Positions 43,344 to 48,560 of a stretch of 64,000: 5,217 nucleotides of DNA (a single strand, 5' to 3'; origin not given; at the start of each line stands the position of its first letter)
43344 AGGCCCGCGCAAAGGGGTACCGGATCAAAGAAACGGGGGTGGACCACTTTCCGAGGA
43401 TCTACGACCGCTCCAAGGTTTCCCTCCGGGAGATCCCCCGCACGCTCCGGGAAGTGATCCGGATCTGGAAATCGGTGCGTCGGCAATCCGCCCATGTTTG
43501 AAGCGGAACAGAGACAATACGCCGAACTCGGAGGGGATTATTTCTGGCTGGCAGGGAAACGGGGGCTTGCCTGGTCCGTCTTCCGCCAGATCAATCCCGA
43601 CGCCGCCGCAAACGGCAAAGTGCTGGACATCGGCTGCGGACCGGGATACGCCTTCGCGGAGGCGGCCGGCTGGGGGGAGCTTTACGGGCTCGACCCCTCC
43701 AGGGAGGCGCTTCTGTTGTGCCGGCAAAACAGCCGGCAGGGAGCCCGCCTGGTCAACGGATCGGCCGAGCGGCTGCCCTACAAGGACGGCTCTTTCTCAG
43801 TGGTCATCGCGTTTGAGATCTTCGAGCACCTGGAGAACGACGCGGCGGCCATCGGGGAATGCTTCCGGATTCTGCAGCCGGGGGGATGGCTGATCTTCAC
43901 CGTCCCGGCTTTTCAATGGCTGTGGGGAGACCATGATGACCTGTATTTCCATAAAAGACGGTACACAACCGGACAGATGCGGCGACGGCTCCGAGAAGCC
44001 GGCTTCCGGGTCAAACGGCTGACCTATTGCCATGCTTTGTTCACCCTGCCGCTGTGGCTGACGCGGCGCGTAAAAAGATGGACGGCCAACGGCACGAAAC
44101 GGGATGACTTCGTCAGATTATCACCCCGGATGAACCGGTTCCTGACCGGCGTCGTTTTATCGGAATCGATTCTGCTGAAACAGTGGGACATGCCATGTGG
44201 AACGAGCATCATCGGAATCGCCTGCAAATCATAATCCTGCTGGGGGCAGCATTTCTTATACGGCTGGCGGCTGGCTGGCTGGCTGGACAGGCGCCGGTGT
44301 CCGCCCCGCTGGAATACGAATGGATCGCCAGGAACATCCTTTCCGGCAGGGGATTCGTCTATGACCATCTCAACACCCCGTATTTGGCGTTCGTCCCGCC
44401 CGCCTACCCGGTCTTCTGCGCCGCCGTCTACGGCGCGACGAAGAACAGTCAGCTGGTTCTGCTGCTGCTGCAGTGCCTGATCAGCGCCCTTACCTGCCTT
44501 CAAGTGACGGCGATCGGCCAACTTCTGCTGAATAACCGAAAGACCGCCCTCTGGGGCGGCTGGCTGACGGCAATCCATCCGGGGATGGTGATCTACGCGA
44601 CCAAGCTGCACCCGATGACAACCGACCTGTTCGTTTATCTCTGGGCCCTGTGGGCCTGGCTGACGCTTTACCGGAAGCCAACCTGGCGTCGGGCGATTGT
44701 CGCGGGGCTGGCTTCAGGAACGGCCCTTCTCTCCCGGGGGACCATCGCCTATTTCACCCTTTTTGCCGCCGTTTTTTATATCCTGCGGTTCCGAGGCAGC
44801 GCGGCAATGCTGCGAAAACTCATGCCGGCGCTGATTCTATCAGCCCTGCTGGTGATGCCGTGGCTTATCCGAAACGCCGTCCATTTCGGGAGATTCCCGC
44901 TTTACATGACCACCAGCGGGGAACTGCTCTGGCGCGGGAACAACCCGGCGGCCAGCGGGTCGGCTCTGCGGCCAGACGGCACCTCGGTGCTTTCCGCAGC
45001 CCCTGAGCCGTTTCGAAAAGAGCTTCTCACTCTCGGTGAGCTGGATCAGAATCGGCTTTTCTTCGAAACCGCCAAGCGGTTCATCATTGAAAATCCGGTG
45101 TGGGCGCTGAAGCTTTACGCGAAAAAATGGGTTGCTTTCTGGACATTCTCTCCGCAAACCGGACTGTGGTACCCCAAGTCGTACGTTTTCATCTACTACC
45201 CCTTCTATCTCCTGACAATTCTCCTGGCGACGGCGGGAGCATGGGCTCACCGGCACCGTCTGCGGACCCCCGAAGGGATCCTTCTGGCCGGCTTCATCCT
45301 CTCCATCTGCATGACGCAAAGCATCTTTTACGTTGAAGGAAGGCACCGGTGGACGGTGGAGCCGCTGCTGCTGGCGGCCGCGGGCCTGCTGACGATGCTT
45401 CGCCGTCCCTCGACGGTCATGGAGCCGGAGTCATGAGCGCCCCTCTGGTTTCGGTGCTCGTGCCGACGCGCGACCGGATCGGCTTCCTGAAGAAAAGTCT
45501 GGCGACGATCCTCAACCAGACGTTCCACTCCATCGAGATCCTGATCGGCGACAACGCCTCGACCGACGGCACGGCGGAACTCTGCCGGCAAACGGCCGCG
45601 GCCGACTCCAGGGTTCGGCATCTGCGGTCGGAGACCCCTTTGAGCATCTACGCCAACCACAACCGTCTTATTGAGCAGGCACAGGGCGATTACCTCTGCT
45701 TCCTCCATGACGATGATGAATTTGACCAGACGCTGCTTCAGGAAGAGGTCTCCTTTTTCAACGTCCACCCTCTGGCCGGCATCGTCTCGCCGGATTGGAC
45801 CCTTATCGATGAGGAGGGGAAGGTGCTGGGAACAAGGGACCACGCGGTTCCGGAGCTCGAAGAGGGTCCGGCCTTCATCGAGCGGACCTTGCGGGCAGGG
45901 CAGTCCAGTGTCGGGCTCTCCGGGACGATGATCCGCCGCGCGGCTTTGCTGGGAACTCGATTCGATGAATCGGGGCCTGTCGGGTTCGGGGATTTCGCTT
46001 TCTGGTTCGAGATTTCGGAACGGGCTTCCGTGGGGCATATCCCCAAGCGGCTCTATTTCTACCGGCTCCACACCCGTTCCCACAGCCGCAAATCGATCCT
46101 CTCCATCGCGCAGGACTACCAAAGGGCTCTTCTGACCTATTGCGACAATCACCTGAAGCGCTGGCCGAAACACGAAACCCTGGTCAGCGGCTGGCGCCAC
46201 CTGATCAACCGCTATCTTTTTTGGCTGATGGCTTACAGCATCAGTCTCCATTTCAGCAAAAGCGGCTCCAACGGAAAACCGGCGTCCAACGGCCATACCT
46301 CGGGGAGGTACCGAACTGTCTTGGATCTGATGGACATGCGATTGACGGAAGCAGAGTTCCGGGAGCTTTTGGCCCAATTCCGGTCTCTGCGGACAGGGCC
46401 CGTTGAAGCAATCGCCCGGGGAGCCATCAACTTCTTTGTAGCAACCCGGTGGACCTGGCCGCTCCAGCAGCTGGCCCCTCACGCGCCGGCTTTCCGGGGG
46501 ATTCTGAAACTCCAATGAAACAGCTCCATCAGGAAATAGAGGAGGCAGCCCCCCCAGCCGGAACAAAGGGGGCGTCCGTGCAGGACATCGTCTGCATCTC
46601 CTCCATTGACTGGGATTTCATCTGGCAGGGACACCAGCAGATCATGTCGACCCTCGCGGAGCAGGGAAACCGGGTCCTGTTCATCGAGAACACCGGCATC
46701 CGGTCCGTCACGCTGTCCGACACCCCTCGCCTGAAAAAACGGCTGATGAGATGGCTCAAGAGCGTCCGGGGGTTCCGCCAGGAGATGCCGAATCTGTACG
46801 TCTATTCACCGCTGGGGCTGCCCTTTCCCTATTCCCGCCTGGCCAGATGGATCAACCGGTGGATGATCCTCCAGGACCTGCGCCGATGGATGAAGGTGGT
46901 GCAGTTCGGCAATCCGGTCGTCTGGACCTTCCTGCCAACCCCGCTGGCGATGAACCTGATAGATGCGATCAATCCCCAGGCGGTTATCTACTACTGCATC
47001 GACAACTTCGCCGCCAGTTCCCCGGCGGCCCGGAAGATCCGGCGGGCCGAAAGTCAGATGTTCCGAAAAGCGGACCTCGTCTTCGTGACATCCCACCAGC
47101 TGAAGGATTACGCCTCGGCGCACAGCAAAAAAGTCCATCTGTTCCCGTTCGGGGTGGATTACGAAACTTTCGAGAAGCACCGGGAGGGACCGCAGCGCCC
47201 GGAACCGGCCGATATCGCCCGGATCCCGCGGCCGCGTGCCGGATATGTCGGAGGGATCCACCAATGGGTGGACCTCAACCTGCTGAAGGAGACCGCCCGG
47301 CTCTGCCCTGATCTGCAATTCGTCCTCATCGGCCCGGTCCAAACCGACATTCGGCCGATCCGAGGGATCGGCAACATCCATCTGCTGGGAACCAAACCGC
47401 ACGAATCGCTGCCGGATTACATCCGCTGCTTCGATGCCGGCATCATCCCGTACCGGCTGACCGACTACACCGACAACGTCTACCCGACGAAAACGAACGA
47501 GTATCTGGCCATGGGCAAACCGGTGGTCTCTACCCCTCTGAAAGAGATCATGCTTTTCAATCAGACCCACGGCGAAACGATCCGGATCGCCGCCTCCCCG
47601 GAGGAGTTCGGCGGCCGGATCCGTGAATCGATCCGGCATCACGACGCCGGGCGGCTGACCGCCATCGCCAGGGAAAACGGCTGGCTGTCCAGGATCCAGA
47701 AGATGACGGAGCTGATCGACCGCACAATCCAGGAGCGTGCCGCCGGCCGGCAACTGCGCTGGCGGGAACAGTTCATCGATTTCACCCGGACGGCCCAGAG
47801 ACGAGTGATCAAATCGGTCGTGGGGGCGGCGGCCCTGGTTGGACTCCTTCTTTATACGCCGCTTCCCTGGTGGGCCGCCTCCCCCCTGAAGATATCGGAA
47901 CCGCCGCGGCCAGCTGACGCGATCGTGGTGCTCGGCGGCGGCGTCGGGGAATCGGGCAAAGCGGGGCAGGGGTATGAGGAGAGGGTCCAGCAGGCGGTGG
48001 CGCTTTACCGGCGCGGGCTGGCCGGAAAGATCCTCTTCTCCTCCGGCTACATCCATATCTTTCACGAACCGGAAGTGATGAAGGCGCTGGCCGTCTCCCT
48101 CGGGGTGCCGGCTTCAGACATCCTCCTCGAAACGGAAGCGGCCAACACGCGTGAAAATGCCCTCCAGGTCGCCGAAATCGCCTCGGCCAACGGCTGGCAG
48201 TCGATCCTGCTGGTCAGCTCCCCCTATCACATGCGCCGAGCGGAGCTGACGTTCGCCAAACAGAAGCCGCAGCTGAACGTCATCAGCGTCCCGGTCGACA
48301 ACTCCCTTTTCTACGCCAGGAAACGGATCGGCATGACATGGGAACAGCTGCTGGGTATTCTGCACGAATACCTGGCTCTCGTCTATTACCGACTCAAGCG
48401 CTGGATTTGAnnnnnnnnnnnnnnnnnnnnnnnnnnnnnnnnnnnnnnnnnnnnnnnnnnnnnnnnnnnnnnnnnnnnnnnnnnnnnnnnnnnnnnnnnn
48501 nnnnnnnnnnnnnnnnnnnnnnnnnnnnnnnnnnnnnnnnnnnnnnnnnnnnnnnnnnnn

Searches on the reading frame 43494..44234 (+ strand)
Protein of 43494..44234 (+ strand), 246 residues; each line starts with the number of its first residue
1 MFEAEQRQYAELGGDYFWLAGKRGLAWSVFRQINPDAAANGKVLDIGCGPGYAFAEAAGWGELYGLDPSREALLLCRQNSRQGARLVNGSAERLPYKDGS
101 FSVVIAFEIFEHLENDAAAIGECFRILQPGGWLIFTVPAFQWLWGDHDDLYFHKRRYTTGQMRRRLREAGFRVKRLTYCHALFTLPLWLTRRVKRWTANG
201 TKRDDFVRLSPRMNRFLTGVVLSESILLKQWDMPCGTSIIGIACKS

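Call 56: search_protein_families(library=pfam, proteins=[window:43494-44234:+], max_evalue=0.00001)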
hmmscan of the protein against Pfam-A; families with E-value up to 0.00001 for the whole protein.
window:43494-44234:+ (246 aa): 5 families
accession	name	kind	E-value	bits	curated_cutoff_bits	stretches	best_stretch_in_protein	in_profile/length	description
PF08241.18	Methyltransf_11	-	1.5e-22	80.5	21.2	1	44-135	1-95/95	Methyltransferase domain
PF13649.12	Methyltransf_25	-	9.2e-19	68.4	27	1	43-131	1-97/97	Methyltransferase domain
PF13489.12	Methyltransf_23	-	1.1e-16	61.4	27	1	35-173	18-161/164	Methyltransferase domain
PF13847.12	Methyltransf_31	-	1.4e-14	54.4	27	1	40-139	4-113/145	Methyltransferase domain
PF08242.18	Methyltransf_12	-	7.4e-12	46.3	30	1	44-133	1-98/98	Methyltransferase domain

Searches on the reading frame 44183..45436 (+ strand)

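Call 56: search_protein_families(library=pfam, proteins=[window:44183-45436:+], max_evalue=0.00001)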
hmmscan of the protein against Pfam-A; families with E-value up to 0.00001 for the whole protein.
window:44183-45436:+ (417 aa): 1 family
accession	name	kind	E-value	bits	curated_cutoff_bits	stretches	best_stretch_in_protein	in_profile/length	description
PF13231.12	PMT_2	-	1.7e-10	41.8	26.1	1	72-229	3-159/160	Dolichyl-phosphate-mannose-protein mannosyltransferase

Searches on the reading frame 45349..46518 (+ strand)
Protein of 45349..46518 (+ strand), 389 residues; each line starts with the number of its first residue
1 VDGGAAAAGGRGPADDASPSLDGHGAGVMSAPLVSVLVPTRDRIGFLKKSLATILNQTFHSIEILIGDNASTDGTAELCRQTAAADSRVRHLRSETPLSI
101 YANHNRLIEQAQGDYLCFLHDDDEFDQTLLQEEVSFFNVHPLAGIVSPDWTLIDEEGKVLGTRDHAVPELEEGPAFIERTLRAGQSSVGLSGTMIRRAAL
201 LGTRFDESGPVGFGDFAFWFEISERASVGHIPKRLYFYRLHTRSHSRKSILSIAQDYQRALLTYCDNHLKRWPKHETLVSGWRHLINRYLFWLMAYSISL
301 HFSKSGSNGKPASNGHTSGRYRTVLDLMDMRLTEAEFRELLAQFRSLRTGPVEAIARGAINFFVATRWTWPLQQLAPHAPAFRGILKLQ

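Call 56: search_protein_families(library=pfam, proteins=[window:45349-46518:+], max_evalue=0.00001)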
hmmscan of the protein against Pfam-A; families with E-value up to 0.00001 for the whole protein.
window:45349-46518:+ (389 aa): 2 families
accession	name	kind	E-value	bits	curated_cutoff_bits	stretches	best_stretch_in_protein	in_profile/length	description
PF00535.33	Glycos_transf_2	-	1.6e-22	80.6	23.3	1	35-176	1-139/168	Glycosyl transferase family 2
PF13641.12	Glyco_tranf_2_3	-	2.7e-09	37.8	27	1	34-223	3-195/230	Glycosyltransferase like family 2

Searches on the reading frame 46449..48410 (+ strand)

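Call 56: search_protein_families(library=pfam, proteins=[window:46449-48410:+], max_evalue=0.00001)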
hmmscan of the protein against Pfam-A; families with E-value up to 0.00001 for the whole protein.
window:46449-48410:+ (653 aa): 2 families
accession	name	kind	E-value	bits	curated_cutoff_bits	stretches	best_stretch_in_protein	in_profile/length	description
PF02698.23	DUF218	-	8.2e-31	107.1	27.6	1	490-643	1-133/133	DUF218 domain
PF13692.12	Glyco_trans_1_4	-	7.3e-09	36.5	27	1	262-393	2-138/142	Glycosyl transferases group 1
